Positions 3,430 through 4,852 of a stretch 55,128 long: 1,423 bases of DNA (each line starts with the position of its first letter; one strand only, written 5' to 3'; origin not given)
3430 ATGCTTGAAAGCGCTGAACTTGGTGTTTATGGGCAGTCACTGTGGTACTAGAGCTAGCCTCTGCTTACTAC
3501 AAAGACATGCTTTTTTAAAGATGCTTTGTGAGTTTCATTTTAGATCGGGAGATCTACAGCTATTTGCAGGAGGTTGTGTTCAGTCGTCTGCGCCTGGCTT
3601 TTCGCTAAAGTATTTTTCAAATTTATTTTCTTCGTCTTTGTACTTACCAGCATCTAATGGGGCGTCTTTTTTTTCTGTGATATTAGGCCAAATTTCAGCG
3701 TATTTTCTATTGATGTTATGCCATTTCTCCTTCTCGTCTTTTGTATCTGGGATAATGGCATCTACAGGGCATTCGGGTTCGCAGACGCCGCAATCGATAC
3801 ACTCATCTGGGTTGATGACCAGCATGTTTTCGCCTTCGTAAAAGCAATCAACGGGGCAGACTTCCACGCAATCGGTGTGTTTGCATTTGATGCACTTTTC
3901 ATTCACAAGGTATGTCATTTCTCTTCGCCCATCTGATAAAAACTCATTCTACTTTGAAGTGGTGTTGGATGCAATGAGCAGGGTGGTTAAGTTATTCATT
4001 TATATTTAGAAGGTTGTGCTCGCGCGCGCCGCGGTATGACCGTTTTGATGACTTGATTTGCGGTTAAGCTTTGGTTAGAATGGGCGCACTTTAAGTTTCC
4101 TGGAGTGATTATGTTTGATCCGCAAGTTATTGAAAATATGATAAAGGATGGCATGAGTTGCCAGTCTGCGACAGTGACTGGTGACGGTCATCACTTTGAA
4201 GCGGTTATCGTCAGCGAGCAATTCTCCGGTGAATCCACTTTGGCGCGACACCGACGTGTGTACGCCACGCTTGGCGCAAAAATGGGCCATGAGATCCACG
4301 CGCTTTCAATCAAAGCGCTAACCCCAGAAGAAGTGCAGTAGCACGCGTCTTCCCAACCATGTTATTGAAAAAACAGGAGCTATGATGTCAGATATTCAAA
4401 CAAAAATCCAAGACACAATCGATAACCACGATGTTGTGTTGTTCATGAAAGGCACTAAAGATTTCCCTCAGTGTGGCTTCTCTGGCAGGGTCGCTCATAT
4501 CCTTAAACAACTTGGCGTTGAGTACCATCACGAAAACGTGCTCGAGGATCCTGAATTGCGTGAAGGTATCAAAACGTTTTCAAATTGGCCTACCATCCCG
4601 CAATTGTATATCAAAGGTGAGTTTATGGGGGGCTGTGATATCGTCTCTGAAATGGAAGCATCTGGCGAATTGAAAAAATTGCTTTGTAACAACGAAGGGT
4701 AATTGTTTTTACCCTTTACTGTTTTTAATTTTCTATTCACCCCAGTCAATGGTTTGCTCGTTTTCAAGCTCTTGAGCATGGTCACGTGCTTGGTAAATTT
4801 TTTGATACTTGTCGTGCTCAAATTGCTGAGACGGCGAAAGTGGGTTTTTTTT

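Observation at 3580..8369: fdxA-bolA-grxD-giant NfnBA/SudAB-like fusion oxidoreductase cluster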

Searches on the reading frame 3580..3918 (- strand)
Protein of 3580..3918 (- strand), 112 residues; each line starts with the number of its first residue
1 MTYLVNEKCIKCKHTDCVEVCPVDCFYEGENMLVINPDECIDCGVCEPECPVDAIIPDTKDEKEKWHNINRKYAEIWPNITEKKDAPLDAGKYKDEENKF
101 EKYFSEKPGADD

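Call 3: search_protein_families(library=pfam, proteins=[window:3580-3918:-], max_evalue=0.01)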
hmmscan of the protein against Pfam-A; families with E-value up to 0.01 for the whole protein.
window:3580-3918:- (112 aa): 13 families
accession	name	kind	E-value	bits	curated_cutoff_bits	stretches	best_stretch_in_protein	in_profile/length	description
PF11953.13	DUF3470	-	9.7e-17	61.1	23.2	1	64-105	1-42/42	Domain of unknown function (DUF3470)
PF00037.32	Fer4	-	3.3e-10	39.8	21.1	1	34-55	2-23/24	4Fe-4S binding domain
PF13237.11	Fer4_10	-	1.6e-08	34.8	25.5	2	4-51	4-53/53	4Fe-4S dicluster domain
PF12797.12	Fer4_2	-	4.8e-08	32.9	24.5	2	34-52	4-22/22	4Fe-4S binding domain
PF12837.12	Fer4_6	-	4e-07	30.1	25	1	34-55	3-24/24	4Fe-4S binding domain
PF12838.12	Fer4_7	-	5e-07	30.5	27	1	8-54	1-52/52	4Fe-4S dicluster domain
PF13187.11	Fer4_9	-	4.9e-06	26.9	27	1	8-55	1-52/52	4Fe-4S dicluster domain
PF13484.11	Fer4_16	-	1.1e-05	26.5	30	1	39-86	1-40/66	4Fe-4S double cluster binding domain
PF12800.12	Fer4_4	-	2.7e-05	24.6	24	1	37-52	1-16/17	4Fe-4S binding domain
PF14697.11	Fer4_21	-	3.8e-05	24.2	35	1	34-61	2-32/59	4Fe-4S dicluster domain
PF13183.11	Fer4_8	-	0.00015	22.6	27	1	38-57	3-22/68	4Fe-4S dicluster domain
PF13534.11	Fer4_17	-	0.00026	21.9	22.2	0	39-58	1-20/61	4Fe-4S dicluster domain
PF25160.1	LdpA_Fe-S-bd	-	0.00028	21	27.6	1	16-55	8-43/49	LdpA Fe-S cluster-binding domain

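Call 4: search_protein_families(library=ncbifam, proteins=[window:3580-3918:-], max_evalue=0.01)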
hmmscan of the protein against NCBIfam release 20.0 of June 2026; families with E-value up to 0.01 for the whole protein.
window:3580-3918:- (112 aa): 66 families (the best 25 are shown)
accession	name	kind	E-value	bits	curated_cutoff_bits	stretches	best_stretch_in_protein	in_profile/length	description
NF045490.1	FdxA_Protbact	equivalog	1.5e-46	156.9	135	1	1-102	1-104/104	ferredoxin FdxA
NF045480.1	FdxA_Actino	equivalog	7.6e-24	84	125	1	1-93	1-91/107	ferredoxin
NF058577.1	FdxA_fam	equivalog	9e-16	57.8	65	1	1-54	1-52/52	4Fe-4S ferredoxin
TIGR04105.1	FeFe_hydrog_B1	subfamily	7.1e-10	38.1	450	1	2-56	106-160/462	monomeric [FeFe] hydrogenase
NF038355.1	FDH3_beta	equivalog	1.1e-09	38.6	240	1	8-54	53-100/180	formate dehydrogenase FDH3 subunit beta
NF045874.1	Vhu_polyferre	exception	1.2e-09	37.5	600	1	6-62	195-250/381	F420-non-reducing hydrogenase associated-polyferredoxin VhuB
NF040864.1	HgcB_ferredoxin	equivalog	4.7e-09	36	99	1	4-55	11-61/93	mercury methylation ferredoxin HgcB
TIGR01944.1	rnfB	subfamily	7.6e-09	35.4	68.7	1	2-68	108-174/190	RnfABCDGE type electron transport complex subunit B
NF005415.0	PRK06991.1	equivalog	9.2e-09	35.3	281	1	6-76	84-154/284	electron transport complex subunit RsxB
NF041715.1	arsenate_red_ArrB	equivalog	4.9e-08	32.8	450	1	6-68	54-117/233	arsenate respiratory reductase iron-sulfur subunit ArrB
NF011569.0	PRK14993.1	equivalog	1.5e-07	31.1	416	1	4-56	95-148/244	tetrathionate reductase subunit TtrB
NF040684.1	PorD_Arch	equivalog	2.8e-07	30.5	120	1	4-55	29-79/85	pyruvate synthase subunit PorD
NF033683.1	di_4Fe-4S_YfhL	equivalog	2.9e-07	30.7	86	1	1-75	1-79/80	YfhL family 4Fe-4S dicluster ferredoxin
TIGR02951.1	DMSO_dmsB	equivalog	6.9e-07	29.4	214.1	1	2-65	57-120/161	DMSO/selenate family reductase complex B subunit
TIGR02700.1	flavo_MJ0208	hypoth_equivalog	1.1e-06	28.1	251.35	1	4-58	144-197/234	dihydromethanopterin reductase (acceptor)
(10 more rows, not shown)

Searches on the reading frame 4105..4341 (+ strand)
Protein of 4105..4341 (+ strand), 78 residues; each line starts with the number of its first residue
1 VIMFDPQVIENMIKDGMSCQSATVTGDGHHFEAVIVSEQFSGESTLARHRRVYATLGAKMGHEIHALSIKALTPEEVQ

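Call 3: search_protein_families(library=pfam, proteins=[window:4105-4341:+], max_evalue=0.01)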
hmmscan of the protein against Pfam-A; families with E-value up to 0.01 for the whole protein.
window:4105-4341:+ (78 aa): 1 family
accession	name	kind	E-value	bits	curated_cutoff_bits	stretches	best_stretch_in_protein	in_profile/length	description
PF01722.23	BolA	-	6e-19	68.6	25.7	1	25-76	25-76/76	BolA-like protein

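Call 4: search_protein_families(library=ncbifam, proteins=[window:4105-4341:+], max_evalue=0.01)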
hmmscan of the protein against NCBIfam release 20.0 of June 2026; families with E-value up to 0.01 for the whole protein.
window:4105-4341:+ (78 aa): 1 family
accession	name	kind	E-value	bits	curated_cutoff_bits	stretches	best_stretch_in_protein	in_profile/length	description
NF008638.0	PRK11628.1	equivalog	1.9e-12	47.2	137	1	4-76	15-84/105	transcriptional regulator BolA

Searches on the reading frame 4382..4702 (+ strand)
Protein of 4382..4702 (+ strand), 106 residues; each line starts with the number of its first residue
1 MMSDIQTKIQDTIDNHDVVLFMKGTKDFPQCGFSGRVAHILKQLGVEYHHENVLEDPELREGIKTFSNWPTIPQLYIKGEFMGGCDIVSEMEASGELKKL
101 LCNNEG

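Call 3: search_protein_families(library=pfam, proteins=[window:4382-4702:+], max_evalue=0.01)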
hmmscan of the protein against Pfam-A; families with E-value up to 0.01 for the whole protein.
window:4382-4702:+ (106 aa): 3 families
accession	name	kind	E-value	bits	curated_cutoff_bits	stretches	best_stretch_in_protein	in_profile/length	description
PF00462.30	Glutaredoxin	-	1.4e-20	73.7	22.9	1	18-81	1-59/60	Glutaredoxin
PF13417.12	GST_N_3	-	0.0019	18.9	22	1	27-84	3-59/75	Glutathione S-transferase, N-terminal domain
PF13409.12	GST_N_2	-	0.0058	17.7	25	1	31-80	2-55/70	Glutathione S-transferase, N-terminal domain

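Call 4: search_protein_families(library=ncbifam, proteins=[window:4382-4702:+], max_evalue=0.01)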
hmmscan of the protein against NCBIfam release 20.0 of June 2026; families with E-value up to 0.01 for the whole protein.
window:4382-4702:+ (106 aa): 8 families
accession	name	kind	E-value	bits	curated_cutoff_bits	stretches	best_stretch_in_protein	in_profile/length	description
TIGR00365.1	TIGR00365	equivalog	3.4e-44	149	117.1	1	6-101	2-97/99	Grx4 family monothiol glutaredoxin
NF008086.0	PRK10824.1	equivalog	1.3e-26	92.7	205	1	5-102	4-101/115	Grx4 family monothiol glutaredoxin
TIGR02181.1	GRX_bact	equivalog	3.3e-11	43.3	90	1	29-101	7-80/80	glutaredoxin 3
TIGR02180.1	GRX_euk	equivalog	1.3e-10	41.3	87.25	1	29-101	7-84/84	glutaredoxin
NF007923.0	PRK10638.1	equivalog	3.3e-10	39.9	129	1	30-101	11-82/83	glutaredoxin 3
TIGR02189.1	GlrX-like_plant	paralog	1.5e-05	24.8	93.8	1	10-102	2-92/99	glutaredoxin-like family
TIGR02190.1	GlrX-dom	hypoth_equivalog_domain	4.2e-05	23.4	99.3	1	18-89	10-75/79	glutaredoxin-family domain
TIGR02196.1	GlrX_YruB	hypoth_equivalog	0.0016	18.9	88.55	1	29-84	8-63/74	glutaredoxin-like protein, YruB-family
